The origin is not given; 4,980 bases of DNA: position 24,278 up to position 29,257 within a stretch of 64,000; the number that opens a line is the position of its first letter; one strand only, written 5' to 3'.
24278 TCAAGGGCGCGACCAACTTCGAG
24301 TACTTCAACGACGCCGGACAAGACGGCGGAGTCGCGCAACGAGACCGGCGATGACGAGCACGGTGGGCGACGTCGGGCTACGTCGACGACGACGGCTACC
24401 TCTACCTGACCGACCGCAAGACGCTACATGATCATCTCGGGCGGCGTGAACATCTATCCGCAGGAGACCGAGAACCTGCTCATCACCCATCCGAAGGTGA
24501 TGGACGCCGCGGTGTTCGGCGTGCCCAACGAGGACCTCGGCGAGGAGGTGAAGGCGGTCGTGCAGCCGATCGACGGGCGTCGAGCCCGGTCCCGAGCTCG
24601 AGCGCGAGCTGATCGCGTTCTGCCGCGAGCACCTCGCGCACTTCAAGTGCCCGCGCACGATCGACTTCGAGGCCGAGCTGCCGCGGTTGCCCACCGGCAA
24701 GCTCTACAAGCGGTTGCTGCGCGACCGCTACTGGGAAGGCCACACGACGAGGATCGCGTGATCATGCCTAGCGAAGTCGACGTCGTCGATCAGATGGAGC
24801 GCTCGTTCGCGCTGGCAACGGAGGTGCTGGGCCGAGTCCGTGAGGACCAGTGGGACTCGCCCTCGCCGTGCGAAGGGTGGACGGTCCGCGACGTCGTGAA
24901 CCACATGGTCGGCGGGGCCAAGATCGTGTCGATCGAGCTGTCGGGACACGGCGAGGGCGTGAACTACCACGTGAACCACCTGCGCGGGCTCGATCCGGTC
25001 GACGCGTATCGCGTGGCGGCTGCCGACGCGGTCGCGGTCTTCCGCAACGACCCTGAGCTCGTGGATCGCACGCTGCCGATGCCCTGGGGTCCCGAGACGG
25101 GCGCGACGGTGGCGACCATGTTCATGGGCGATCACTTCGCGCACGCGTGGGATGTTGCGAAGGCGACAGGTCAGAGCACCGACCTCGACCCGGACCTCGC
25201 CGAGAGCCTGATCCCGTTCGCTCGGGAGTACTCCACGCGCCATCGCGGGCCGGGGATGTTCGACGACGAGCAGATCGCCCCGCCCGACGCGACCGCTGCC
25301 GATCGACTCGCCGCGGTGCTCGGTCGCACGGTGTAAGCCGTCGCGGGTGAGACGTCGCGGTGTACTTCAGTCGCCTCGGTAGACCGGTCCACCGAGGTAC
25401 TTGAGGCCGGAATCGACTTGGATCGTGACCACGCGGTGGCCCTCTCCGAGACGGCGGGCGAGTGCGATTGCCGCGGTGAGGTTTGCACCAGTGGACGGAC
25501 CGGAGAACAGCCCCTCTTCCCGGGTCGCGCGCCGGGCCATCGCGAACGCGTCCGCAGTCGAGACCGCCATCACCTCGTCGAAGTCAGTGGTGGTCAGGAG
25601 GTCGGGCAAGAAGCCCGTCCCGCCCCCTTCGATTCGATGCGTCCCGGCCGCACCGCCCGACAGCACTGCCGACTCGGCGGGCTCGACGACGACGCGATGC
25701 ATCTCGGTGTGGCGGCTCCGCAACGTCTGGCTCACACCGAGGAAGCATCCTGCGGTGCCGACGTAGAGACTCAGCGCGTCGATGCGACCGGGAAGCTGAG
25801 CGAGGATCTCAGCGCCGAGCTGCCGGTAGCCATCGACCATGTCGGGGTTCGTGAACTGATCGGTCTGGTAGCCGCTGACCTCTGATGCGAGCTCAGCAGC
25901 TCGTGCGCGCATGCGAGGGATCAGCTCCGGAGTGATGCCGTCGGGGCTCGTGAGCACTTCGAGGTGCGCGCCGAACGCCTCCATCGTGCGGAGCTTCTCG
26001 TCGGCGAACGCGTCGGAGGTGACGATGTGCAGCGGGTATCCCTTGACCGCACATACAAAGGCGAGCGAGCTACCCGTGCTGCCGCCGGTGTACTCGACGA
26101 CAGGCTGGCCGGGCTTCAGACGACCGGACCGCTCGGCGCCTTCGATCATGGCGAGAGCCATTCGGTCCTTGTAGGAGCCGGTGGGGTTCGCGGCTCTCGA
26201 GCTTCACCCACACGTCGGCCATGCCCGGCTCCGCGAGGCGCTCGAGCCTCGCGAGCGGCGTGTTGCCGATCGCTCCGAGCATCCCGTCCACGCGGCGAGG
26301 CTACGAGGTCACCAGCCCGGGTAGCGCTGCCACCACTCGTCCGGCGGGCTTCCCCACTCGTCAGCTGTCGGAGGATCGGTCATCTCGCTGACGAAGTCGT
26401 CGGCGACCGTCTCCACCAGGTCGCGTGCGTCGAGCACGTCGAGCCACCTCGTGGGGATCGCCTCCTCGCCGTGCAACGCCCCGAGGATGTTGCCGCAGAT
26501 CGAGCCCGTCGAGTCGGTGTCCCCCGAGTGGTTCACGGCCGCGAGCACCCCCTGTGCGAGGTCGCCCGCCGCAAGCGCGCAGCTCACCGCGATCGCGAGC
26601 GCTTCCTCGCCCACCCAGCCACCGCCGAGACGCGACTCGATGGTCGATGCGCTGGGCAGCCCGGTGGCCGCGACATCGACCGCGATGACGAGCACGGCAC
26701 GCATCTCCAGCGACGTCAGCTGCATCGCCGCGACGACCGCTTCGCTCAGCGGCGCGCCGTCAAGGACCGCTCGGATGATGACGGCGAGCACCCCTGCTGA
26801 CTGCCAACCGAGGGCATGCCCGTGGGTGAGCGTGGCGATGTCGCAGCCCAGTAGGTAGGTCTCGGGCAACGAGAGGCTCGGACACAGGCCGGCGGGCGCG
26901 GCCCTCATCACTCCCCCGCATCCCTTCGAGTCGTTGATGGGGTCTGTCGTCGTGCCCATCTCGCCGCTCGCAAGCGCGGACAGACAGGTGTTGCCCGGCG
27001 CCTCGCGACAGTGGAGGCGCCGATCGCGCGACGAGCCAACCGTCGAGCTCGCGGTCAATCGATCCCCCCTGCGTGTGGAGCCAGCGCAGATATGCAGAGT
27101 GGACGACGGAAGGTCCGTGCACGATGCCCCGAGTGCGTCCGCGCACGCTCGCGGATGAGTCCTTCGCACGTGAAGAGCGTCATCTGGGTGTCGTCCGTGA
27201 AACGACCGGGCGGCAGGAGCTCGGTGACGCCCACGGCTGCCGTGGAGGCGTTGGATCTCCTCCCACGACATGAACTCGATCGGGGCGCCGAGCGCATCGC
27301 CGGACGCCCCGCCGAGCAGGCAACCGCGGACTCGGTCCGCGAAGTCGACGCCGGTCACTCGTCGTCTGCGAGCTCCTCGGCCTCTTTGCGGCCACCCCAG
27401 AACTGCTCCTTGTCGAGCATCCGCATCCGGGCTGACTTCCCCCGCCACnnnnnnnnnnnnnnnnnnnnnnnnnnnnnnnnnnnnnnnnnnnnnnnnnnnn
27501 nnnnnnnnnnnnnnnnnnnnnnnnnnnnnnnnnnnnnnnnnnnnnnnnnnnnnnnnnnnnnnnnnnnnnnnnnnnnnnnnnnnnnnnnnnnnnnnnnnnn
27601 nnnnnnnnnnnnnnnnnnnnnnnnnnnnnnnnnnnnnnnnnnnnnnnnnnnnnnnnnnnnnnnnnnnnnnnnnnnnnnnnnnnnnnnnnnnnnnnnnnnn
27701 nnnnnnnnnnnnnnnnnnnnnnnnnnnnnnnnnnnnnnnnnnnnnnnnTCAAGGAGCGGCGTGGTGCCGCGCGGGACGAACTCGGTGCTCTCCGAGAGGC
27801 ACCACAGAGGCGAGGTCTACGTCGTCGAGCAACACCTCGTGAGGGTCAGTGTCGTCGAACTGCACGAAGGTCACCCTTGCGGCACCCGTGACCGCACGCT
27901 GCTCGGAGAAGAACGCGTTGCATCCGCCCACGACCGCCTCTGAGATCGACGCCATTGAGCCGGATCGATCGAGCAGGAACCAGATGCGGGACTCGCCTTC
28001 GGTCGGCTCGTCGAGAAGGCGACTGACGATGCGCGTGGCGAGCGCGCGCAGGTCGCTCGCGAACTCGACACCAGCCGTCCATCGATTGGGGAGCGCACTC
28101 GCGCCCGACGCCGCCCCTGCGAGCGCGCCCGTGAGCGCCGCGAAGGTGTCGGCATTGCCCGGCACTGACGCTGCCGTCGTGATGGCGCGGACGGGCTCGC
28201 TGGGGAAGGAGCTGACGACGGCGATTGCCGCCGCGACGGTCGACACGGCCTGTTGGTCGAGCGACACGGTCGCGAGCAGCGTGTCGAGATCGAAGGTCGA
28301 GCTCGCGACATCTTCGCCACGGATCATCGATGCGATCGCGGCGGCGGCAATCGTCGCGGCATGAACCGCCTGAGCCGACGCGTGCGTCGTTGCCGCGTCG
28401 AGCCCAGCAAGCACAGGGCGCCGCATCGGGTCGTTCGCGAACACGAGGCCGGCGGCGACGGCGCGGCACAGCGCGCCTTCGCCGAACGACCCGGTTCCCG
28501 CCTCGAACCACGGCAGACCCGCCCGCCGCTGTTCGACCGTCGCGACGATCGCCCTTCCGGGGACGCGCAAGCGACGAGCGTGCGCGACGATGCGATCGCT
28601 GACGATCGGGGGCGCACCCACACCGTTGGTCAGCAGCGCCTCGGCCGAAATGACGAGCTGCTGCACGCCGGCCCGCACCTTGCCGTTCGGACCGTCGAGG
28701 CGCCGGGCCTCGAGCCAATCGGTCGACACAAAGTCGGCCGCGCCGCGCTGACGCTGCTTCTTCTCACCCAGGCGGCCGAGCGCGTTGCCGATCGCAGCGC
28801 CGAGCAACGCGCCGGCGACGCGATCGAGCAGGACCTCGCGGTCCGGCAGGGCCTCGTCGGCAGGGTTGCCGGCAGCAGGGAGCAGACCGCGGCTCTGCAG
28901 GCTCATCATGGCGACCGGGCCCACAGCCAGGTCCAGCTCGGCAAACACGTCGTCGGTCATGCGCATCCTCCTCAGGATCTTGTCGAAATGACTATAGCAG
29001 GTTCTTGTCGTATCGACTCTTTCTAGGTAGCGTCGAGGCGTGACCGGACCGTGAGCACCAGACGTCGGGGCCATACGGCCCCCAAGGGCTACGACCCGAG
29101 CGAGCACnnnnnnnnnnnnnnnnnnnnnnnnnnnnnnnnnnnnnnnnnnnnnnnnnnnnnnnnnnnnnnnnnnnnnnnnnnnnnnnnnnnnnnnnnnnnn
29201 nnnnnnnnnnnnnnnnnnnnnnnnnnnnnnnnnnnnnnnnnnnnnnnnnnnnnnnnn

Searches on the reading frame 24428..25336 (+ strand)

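Call 34: search_protein_families(library=pfam, proteins=[window:24428-25336:+], max_evalue=0.00001)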
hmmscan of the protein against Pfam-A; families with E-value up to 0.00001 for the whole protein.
window:24428-25336:+ (302 aa): 2 families
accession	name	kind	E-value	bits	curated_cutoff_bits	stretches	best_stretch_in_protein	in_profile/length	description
PF11716.13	MDMPI_N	-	9.2e-14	52.8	24.2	1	131-244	9-140/140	Mycothiol maleylpyruvate isomerase N-terminal domain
PF13193.12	AMP-binding_C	-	1.1e-07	33.1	24.5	1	13-51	1-39/76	AMP-binding enzyme C-terminal domain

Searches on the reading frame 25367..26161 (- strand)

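Call 34: search_protein_families(library=pfam, proteins=[window:25367-26161:-], max_evalue=0.00001)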
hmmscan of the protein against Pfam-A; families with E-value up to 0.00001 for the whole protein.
window:25367-26161:- (264 aa): 1 family
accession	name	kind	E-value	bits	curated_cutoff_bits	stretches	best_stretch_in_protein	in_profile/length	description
PF00291.31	PALP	-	1.3e-45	156.4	35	1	2-247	42-292/295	Pyridoxal-phosphate dependent enzyme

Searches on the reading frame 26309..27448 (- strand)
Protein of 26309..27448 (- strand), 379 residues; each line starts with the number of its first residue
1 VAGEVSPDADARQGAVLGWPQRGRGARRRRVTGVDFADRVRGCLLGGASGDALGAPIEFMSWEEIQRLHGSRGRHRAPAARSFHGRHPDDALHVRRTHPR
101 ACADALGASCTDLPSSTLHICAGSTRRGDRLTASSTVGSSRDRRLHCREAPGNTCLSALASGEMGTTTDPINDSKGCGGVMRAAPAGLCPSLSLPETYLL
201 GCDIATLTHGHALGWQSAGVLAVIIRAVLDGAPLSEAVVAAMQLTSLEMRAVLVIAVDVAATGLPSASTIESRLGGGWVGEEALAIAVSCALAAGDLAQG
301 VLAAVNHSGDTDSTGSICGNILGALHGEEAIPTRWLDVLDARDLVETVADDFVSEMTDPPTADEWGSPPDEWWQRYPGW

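Call 34: search_protein_families(library=pfam, proteins=[window:26309-27448:-], max_evalue=0.00001)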
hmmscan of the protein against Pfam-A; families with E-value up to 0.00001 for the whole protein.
window:26309-27448:- (379 aa): 1 family
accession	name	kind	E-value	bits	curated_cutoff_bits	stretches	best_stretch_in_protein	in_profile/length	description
PF03747.19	ADP_ribosyl_GH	-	3.6e-52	178.2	26.2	1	42-334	1-287/287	ADP-ribosylglycohydrolase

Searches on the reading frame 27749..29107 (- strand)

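Call 34: search_protein_families(library=pfam, proteins=[window:27749-29107:-], max_evalue=0.00001)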
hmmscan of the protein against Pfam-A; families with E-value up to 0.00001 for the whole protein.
window:27749-29107:- (452 aa): 1 family
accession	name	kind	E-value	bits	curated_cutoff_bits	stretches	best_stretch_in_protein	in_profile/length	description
PF03747.19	ADP_ribosyl_GH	-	3.3e-29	102.9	26.2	2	99-274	1-187/287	ADP-ribosylglycohydrolase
